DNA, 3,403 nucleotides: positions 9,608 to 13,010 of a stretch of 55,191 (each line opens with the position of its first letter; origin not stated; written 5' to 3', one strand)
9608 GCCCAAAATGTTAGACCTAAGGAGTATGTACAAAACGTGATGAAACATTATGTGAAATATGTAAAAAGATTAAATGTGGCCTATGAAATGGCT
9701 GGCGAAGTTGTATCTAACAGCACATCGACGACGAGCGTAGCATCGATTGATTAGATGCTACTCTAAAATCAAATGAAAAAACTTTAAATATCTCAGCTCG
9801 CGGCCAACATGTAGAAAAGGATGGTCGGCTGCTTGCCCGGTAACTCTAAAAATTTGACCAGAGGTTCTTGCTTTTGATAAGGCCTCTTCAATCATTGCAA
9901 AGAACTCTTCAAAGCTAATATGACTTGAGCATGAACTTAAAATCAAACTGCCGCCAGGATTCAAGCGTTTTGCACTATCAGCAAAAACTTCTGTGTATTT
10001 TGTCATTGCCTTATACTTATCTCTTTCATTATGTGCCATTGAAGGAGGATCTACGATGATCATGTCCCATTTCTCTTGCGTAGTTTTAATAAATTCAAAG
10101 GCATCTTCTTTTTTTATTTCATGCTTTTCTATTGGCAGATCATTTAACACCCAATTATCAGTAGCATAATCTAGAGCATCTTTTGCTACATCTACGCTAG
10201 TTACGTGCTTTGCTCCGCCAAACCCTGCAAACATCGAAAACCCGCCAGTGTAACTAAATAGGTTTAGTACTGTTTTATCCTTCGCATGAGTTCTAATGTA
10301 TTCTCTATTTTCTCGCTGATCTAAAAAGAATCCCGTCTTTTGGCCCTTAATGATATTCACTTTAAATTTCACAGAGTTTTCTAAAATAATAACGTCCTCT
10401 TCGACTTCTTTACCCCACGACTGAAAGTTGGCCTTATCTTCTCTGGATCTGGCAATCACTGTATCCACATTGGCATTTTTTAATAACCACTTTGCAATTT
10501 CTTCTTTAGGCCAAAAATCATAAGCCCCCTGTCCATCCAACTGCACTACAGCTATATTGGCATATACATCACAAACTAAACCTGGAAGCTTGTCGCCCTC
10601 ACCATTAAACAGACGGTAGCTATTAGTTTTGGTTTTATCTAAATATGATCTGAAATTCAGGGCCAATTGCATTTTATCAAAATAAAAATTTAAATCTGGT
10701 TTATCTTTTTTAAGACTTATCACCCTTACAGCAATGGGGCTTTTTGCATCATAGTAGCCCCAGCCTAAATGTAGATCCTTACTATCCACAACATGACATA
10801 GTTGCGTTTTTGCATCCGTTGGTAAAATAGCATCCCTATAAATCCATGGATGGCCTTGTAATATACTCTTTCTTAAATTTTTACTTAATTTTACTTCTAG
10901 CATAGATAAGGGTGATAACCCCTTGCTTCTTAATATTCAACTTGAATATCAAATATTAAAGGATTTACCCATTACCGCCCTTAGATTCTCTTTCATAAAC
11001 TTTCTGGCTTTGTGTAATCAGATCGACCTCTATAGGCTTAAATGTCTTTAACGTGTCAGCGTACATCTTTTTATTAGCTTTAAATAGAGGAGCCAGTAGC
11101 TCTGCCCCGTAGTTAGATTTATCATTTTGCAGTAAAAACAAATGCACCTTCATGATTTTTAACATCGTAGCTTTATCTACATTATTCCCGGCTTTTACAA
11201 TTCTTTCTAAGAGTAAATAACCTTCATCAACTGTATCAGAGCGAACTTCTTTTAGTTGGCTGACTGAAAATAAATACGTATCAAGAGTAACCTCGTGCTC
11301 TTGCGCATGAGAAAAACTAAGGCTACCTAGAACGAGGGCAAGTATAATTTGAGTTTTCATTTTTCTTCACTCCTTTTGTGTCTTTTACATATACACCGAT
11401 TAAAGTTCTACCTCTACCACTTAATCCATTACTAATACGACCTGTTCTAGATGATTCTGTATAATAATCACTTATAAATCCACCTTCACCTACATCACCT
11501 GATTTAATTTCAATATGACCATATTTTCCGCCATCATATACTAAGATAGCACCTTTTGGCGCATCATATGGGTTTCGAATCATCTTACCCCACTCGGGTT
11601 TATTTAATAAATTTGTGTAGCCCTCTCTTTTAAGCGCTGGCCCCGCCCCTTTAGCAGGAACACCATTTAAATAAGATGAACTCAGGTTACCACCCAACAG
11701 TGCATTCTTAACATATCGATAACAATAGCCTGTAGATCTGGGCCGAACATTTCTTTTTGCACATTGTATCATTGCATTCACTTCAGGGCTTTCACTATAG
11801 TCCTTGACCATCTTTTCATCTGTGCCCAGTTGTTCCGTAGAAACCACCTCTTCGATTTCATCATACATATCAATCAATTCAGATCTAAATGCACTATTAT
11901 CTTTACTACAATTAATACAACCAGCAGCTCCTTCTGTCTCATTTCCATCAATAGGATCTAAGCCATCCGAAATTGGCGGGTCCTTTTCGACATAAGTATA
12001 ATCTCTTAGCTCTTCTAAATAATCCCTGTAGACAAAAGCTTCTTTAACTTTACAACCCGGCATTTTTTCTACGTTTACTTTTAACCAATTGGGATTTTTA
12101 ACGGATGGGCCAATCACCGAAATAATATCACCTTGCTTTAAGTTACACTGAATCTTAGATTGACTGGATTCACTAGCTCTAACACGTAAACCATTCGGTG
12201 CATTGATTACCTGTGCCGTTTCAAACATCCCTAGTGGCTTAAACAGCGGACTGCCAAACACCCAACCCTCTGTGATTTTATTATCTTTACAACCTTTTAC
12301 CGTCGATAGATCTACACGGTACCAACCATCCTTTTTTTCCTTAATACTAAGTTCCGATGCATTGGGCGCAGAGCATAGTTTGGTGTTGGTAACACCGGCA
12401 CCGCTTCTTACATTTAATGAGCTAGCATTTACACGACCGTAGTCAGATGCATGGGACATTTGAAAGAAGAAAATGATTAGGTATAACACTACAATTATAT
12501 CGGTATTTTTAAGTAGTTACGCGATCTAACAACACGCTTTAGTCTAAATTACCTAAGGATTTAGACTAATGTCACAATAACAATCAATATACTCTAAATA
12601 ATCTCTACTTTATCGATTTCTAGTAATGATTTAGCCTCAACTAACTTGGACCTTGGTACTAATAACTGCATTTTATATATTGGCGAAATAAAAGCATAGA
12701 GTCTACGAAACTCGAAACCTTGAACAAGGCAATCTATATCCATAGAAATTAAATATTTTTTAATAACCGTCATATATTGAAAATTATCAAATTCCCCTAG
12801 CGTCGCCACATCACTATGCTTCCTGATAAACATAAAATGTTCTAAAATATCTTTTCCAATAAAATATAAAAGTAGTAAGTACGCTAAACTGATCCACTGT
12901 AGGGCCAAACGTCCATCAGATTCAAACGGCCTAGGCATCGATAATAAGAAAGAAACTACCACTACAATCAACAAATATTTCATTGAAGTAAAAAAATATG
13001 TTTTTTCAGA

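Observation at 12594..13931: Orphan, highly divergent SecY-like channel fused to a DUF2007-like cytoplasmic tail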

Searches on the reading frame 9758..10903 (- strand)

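Call 11: search_protein_families(library=pfam, proteins=[window:9758-10903:-], max_evalue=0.001)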
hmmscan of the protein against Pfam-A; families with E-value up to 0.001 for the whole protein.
window:9758-10903:- (381 aa): 8 families
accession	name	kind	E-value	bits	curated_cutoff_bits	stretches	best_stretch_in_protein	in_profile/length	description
PF10672.15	Methyltrans_SAM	-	2.7e-27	96.2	27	1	153-330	68-244/286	S-adenosylmethionine-dependent methyltransferase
PF17785.7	PUA_3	-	5.4e-16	58.6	22.6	1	4-63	1-63/64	PUA-like domain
PF05175.20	MTS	-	3.6e-07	30.4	23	1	226-324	50-140/170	Methyltransferase small domain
PF01728.25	FtsJ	-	2.1e-06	28.2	24.1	1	206-339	20-153/181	FtsJ-like methyltransferase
PF03602.21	Cons_hypoth95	-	2.7e-06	27.6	24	1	203-295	36-131/182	Conserved hypothetical protein 95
PF13847.12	Methyltransf_31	-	5.8e-06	26.5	27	1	208-343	3-127/145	Methyltransferase domain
PF02475.24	TRM5-TYW2_MTfase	-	6.1e-06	26.7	28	1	173-295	3-121/164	TRM5/TYW2 methyltransferase domain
PF01564.23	Spermine_synth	-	0.00052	20.1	22.9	1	258-330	71-138/186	Spermine/spermidine synthase domain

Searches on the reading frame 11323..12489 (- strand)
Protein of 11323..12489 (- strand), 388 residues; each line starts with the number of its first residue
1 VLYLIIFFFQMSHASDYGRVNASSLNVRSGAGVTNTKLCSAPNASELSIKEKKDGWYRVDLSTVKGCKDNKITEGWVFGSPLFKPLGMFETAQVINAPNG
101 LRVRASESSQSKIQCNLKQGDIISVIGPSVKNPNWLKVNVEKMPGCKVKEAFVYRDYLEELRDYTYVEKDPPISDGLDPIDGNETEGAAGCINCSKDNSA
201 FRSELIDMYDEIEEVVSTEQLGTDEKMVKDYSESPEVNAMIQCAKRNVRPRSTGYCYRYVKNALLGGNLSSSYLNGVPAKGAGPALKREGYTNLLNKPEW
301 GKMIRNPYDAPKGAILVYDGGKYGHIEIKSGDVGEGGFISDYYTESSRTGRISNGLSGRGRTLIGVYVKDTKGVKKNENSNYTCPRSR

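Call 11: search_protein_families(library=pfam, proteins=[window:11323-12489:-], max_evalue=0.001)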
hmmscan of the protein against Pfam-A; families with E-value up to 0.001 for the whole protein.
window:11323-12489:- (388 aa): 1 family
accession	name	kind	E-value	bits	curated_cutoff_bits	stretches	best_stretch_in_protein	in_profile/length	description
PF08239.17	SH3_3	-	3.3e-14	53.2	27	1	23-80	1-51/54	Bacterial SH3 domain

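Call 83: search_solved_structures(query=window:11323-12489:-, max_evalue=1)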
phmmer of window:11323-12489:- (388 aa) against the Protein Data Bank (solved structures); distinct sequences matched with E-value up to 1: 5.
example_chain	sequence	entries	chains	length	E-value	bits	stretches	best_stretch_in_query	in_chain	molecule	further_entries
4hz9_A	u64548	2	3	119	6.1e-05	25.4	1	243-322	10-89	Putative cytoplasmic protein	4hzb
2kq8_A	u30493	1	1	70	0.0094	18.2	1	17-63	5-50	Cell wall hydrolase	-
5l8x_A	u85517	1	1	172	0.15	14.2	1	200-266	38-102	Tetrahydromethanopterin S-methyltransferase subunit A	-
5l8x_B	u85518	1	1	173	0.15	14.2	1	200-266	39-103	Tetrahydromethanopterin S-methyltransferase subunit A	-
2krs_A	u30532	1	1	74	0.41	12.8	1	20-63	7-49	Probable enterotoxin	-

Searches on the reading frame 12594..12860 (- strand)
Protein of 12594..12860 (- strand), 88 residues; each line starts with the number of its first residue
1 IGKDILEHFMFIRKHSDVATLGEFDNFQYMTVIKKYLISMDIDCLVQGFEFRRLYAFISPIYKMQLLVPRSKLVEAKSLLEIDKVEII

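Call 20: search_protein_families(library=pfam, proteins=[window:12594-12860:-], max_evalue=10)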
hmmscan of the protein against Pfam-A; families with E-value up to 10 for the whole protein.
window:12594-12860:- (88 aa): 0 families

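Call 38: search_solved_structures(query=A3, max_evalue=10, show_alignments=3)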
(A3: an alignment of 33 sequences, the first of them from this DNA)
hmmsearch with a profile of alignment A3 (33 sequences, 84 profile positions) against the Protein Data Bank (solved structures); distinct sequences matched with E-value up to 10: 2.
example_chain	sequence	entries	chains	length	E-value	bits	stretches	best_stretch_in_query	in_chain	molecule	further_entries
7evr_A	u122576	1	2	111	1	12.3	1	11-38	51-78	Heterogeneous nuclear ribonucleoprotein L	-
2mqm_A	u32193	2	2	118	1.2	12.1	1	11-38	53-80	Protein Hnrnpl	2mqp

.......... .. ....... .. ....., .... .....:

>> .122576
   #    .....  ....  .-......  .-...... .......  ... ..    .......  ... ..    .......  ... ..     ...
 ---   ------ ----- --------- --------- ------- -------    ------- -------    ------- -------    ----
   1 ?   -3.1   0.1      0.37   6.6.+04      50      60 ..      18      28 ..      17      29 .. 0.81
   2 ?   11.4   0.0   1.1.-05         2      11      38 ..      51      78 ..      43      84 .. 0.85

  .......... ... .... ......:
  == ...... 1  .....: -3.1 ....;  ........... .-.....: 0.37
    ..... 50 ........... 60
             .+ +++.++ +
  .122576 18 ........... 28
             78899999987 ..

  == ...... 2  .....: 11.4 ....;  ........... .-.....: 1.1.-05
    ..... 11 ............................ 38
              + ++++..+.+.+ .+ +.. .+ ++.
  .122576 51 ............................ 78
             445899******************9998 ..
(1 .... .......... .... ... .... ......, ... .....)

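Call 43: find_homologous_proteins(query=A3, max_evalue=0.001)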
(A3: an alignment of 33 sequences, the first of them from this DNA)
Query A3 (33 sequences) (84 aa, profile of the alignment): 26 proteins with E <= 0.001 among 537 candidates.
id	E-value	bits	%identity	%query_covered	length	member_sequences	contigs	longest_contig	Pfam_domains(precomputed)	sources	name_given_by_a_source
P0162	1.2e-21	94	29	92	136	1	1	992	-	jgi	jgi:hypothetical protein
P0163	8.6e-21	91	23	92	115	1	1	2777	PF09413.16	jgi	jgi:hypothetical protein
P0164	1.8e-20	90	30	92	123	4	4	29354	-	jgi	jgi:hypothetical protein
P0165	5.6e-20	89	33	48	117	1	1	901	PF09413.16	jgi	-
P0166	6.9e-20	88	26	81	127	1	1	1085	-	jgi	jgi:hypothetical protein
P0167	1.4e-19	87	-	-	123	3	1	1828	PF09413.16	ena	-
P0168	1.5e-19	87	22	90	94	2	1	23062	PF09413.16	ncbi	-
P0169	2.0e-19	87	23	82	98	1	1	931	PF09413.16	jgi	jgi:hypothetical protein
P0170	2.5e-19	86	-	-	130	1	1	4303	PF09413.16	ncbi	ncbi:MAG: putative signal transducing protein, partial [Syntrophales bacterium]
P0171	1.1e-18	84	22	92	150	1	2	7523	-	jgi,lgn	jgi:hypothetical protein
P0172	2.9e-18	83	22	90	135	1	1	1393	PF09413.16,PF00344.26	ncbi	-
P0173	4.5e-18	82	33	73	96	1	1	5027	-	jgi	jgi:hypothetical protein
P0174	5.7e-18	82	24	89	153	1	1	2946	PF09413.16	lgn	-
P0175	6.6e-18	82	25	73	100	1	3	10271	PF09413.16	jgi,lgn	jgi:hypothetical protein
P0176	8.7e-18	81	-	-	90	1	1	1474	PF09413.16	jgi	jgi:hypothetical protein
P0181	3.6e-14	70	30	60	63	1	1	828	PF09413.16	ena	-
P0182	2.0e-13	68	-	-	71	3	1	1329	PF09413.16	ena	-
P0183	9.0e-13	65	30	48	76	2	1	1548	PF09413.16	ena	-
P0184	1.1e-11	62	60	12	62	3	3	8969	PF09413.16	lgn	-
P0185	1.8e-11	61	-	-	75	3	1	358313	-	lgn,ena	-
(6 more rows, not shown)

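Call 44: find_encoding_contigs(protein=P0185, flank=6000, max_places=3)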
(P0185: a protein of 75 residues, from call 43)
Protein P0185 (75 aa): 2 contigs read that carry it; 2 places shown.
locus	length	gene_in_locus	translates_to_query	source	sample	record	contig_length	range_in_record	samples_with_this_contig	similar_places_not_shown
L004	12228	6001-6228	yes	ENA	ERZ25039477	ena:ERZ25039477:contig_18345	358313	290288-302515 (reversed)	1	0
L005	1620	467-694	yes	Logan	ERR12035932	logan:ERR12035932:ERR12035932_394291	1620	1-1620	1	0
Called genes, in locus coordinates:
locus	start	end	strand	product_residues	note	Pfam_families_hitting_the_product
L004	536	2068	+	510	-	PF13191:AAA_16, PF13604:AAA_30 (faint), PF13245:AAA_19 (weak), PF13401:AAA_22, PF05036:SPOR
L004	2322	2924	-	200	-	PF01725:Ham1p_like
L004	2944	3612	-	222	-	PF01138:RNase_PH, PF03725:RNase_PH_C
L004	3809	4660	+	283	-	PF00158:Sigma54_activat (faint), PF00004:AAA, PF07724:AAA_2, PF07728:AAA_5, PF13401:AAA_22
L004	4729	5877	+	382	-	-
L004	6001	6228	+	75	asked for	-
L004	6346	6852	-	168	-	-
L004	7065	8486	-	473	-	PF27537:HoxH, PF00374:NiFeSe_Hases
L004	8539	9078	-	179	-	PF01058:Oxidored_q6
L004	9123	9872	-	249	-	PF00384:Molybdopterin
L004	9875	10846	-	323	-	PF00111:Fer2, PF13510:Fer2_4, PF10588:NADH-G_4Fe-4S_3, PF14697:Fer4_21 (weak), PF22117:Fer4_Nqo3, PF12838:Fer4_7 (weak), PF13183:Fer4_8 (weak), PF04879:Molybdop_Fe4S4, +3 more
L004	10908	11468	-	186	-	PF07992:Pyr_redox_2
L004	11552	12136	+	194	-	-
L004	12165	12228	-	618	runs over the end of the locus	PF01512:Complex1_51K, PF10531:SLBB (weak), PF10589:NADH_4Fe-4S, PF14691:Fer4_20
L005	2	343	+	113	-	?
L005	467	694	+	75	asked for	-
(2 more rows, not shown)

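Call 45: find_encoding_contigs(protein=P0164, flank=6000, max_places=3)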
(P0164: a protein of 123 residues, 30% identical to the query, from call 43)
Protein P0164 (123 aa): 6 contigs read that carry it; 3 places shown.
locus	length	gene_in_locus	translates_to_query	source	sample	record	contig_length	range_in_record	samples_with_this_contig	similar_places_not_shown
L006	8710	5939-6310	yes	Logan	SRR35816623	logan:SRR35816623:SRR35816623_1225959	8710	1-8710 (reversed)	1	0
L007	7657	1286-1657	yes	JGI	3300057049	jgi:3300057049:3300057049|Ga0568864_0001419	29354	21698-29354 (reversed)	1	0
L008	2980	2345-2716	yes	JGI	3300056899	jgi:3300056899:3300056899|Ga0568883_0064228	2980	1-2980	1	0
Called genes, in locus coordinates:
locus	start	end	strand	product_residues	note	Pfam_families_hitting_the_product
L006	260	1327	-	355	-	PF13646:HEAT_2 (weak), PF13513:HEAT_EZ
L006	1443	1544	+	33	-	-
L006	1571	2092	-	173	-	PF06772:LtrA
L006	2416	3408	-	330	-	PF04055:Radical_SAM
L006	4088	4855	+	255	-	PF00586:AIRS, PF02769:AIRS_C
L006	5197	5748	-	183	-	PF01797:Y1_Tnp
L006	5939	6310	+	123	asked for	-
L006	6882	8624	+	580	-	PF17243:POTRA_TamA_1, PF07244:POTRA (weak), PF01103:Omp85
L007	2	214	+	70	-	?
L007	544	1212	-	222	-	PF01797:Y1_Tnp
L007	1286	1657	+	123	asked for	-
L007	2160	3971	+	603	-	PF17243:POTRA_TamA_1, PF07244:POTRA (weak), PF01103:Omp85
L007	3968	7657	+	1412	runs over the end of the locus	PF27051:TamB_N, PF04357:TamB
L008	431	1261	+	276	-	PF00586:AIRS, PF02769:AIRS_C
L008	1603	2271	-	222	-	PF01797:Y1_Tnp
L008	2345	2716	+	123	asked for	-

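Call 46: find_encoding_contigs(protein=P0168, flank=6000, max_places=3)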
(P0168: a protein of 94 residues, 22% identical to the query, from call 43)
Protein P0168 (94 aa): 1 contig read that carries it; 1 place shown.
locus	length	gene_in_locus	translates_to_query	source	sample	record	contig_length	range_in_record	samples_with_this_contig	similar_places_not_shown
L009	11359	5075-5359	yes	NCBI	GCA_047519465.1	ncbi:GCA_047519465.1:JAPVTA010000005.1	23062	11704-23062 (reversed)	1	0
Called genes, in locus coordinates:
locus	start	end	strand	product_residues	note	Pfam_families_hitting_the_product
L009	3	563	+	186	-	?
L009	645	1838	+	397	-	-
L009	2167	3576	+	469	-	-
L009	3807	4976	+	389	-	PF00344:SecY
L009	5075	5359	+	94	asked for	PF09413:DUF2007 (weak)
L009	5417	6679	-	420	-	PF00072:Response_reg, PF01226:Form_Nir_trans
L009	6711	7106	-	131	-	PF00072:Response_reg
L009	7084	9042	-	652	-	PF17203:sCache_3_2 (faint), PF14827:dCache_3 (weak), PF17201:Cache_3-Cache_2, PF17202:sCache_3_3, PF00672:HAMP, PF00512:HisKA, PF02518:HATPase_c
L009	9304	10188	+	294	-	PF03807:F420_oxidored, PF14748:P5CR_dimer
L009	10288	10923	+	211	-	PF01712:dNK, PF02223:Thymidylate_kin, PF13238:AAA_18, PF13521:AAA_28 (faint)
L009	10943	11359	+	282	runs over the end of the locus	PF02569:Pantoate_ligase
